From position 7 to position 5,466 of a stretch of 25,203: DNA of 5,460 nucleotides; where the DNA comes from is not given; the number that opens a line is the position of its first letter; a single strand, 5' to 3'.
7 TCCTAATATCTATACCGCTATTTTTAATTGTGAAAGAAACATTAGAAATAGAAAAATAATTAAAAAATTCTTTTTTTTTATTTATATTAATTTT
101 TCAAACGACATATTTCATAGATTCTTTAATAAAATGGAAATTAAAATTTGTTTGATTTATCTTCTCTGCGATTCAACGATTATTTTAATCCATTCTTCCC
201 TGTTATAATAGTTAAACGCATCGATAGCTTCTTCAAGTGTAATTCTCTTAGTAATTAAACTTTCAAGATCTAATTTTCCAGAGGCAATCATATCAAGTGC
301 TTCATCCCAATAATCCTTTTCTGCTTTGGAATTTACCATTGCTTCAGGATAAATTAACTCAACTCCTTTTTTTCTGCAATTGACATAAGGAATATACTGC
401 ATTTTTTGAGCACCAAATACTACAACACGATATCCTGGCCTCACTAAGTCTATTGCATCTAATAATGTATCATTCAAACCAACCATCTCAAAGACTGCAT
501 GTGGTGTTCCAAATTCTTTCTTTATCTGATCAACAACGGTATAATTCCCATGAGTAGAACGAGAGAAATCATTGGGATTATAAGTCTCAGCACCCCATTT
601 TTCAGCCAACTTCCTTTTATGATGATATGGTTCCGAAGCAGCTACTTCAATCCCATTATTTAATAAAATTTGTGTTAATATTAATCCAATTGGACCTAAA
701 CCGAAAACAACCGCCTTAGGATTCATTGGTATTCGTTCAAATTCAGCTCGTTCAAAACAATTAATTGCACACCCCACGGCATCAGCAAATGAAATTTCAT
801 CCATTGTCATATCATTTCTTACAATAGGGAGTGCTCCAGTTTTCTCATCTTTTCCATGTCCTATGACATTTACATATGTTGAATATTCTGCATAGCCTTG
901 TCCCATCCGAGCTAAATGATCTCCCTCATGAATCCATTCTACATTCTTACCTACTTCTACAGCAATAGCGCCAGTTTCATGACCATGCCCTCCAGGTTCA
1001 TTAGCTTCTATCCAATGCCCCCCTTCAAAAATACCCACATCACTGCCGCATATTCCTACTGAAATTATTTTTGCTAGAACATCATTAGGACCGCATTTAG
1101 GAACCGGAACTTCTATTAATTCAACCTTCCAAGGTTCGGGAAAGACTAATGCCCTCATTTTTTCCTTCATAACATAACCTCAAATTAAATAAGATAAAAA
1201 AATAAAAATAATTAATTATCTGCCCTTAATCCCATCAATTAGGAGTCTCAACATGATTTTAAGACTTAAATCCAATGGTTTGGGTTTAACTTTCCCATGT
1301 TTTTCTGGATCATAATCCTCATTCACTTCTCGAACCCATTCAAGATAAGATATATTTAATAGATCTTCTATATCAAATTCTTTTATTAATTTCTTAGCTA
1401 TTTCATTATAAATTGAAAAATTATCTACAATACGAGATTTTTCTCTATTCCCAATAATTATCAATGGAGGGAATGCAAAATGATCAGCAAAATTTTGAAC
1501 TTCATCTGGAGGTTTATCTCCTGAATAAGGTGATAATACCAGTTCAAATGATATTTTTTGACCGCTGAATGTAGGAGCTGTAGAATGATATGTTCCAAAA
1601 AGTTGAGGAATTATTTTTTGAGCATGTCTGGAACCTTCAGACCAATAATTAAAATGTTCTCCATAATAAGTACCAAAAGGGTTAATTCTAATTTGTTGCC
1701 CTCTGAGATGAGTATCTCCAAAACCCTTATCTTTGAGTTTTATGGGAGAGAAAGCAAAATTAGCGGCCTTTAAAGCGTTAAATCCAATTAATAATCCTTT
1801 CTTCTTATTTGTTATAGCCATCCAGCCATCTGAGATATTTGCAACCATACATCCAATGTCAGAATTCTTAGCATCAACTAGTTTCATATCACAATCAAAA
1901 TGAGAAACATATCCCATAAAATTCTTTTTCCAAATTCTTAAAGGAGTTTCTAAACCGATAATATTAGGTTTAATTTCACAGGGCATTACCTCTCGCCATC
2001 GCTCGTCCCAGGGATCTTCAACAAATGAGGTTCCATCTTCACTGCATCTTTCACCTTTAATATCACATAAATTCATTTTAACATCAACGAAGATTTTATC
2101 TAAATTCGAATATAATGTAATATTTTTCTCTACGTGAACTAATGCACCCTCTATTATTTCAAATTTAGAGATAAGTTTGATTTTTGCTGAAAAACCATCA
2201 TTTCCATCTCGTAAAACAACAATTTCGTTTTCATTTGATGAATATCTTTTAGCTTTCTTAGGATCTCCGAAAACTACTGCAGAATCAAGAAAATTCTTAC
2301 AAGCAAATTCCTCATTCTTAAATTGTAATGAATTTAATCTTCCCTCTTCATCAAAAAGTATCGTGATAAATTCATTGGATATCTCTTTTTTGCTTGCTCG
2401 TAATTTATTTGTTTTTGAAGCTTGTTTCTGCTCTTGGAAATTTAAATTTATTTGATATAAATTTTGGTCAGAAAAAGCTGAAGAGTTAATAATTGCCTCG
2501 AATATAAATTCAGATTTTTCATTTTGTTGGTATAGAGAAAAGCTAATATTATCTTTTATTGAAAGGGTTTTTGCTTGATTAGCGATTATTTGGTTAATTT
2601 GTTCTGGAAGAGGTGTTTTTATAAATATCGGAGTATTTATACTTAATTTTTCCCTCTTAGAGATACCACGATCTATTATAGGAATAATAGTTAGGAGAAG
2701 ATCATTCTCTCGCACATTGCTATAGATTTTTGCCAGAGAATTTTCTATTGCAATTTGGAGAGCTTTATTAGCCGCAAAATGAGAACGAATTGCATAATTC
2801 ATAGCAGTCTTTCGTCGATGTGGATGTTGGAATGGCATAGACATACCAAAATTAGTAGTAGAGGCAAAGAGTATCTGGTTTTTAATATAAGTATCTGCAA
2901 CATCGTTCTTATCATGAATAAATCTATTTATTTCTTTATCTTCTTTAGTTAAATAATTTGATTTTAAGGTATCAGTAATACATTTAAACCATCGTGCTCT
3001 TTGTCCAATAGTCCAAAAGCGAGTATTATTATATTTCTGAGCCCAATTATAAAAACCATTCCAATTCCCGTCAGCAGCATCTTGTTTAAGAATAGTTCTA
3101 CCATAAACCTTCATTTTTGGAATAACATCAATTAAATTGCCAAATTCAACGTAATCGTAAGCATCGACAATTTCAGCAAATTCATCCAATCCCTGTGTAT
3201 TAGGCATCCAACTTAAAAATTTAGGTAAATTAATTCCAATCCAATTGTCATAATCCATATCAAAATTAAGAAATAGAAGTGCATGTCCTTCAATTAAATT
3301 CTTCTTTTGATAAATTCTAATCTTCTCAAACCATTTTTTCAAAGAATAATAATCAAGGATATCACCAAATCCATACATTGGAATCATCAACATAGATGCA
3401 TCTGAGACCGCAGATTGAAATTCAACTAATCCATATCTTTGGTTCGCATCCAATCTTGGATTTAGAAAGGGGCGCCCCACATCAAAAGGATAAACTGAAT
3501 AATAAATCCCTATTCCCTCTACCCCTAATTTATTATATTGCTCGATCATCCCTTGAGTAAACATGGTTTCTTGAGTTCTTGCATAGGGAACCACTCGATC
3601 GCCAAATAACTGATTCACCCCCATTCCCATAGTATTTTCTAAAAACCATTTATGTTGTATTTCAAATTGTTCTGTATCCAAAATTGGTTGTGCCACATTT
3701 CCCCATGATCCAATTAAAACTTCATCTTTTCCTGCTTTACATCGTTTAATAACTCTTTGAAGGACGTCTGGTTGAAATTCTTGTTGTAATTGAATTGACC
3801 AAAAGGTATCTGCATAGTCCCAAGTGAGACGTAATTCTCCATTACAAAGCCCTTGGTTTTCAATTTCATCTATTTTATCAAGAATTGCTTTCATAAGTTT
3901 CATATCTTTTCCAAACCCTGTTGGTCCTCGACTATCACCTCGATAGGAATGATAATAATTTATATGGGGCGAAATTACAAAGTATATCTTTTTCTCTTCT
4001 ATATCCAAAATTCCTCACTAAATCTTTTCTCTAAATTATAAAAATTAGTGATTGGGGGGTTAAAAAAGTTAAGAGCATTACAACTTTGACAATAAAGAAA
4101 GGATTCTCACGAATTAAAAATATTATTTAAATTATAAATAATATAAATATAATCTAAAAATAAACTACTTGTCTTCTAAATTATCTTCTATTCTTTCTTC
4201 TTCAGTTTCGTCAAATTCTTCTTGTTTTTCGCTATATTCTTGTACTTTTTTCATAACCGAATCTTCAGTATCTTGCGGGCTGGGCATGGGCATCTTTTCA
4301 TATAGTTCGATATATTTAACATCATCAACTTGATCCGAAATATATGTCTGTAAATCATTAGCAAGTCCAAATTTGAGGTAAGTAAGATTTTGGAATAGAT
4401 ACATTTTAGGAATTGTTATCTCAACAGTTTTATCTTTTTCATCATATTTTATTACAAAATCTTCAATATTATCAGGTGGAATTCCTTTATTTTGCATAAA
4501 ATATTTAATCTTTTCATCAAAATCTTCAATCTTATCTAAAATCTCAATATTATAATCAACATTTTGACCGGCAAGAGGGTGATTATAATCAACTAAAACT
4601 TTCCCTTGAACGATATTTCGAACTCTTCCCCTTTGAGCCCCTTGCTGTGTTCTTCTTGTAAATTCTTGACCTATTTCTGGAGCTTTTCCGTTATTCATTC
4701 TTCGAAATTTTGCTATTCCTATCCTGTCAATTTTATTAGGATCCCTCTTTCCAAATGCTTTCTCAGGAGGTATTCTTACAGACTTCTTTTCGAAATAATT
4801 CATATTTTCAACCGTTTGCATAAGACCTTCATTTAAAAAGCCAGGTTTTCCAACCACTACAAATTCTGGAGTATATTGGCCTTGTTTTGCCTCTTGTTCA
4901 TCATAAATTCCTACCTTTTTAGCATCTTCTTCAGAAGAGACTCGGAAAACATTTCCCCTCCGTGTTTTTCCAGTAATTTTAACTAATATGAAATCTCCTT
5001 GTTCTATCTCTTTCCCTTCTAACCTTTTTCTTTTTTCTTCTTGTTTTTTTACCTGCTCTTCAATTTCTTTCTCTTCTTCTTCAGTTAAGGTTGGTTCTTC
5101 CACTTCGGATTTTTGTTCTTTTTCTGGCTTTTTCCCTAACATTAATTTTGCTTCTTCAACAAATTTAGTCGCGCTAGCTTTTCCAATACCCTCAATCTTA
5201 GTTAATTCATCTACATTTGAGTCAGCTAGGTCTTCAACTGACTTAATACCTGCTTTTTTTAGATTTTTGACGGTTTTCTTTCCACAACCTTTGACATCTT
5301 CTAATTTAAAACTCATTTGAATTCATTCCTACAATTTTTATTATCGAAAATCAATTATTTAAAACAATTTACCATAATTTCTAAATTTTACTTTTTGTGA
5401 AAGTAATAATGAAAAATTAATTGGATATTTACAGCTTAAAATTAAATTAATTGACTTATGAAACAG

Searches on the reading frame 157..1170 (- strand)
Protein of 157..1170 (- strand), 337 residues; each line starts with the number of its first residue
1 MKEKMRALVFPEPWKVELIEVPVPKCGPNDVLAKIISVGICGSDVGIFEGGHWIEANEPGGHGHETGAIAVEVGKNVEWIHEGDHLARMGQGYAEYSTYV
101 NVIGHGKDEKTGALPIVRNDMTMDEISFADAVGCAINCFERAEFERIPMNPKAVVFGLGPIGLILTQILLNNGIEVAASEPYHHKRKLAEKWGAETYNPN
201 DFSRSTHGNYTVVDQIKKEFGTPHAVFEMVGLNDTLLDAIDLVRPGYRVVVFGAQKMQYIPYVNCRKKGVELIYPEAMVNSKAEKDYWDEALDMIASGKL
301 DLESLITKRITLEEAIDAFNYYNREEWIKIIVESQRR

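Call 22: search_protein_families(library=pfam, proteins=[window:157-1170:-], max_evalue=0.001)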
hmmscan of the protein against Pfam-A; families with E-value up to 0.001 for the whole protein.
window:157-1170:- (337 aa): 4 families
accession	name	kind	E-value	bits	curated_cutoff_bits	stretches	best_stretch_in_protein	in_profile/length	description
PF00107.32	ADH_zinc_N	-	2.7e-14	53.6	31.8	1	160-258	1-94/129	Zinc-binding dehydrogenase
PF16912.11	Glu_dehyd_C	-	1.8e-09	37.8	34.9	1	148-333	28-210/211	Glucose dehydrogenase C-terminus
PF08240.17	ADH_N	-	1e-07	32.6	23.5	1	27-87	1-61/104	Alcohol dehydrogenase GroES-like domain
PF13602.12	ADH_zinc_N_2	-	2.1e-05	25.9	27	1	223-321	24-122/134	Zinc-binding dehydrogenase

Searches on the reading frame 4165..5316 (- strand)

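Call 22: search_protein_families(library=pfam, proteins=[window:4165-5316:-], max_evalue=0.001)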
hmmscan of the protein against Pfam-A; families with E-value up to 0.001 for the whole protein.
window:4165-5316:- (383 aa): 6 families
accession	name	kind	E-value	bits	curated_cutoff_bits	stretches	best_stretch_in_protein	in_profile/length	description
PF14520.12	HHH_5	-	8e-14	52.3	27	1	5-57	4-56/57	Helix-hairpin-helix domain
PF18046.7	FKBP26_C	-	1.8e-08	34.9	27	1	268-340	3-72/72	FKBP26_C-terminal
PF03118.21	RNA_pol_A_CTD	-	1.5e-05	25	23.8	1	17-50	26-59/67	Bacterial RNA polymerase, alpha chain C terminal domain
PF00254.34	FKBP_C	-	3.1e-05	24.6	21.1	1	102-194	2-77/94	FKBP-type peptidyl-prolyl cis-trans isomerase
PF22199.2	FKBP26_IF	-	6.2e-05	23.3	27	1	228-248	26-46/46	FKBP26, IF domain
PF10391.15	DNA_pol_lambd_f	-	0.00063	20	29.8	0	6-40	4-38/51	Fingers domain of DNA polymerase lambda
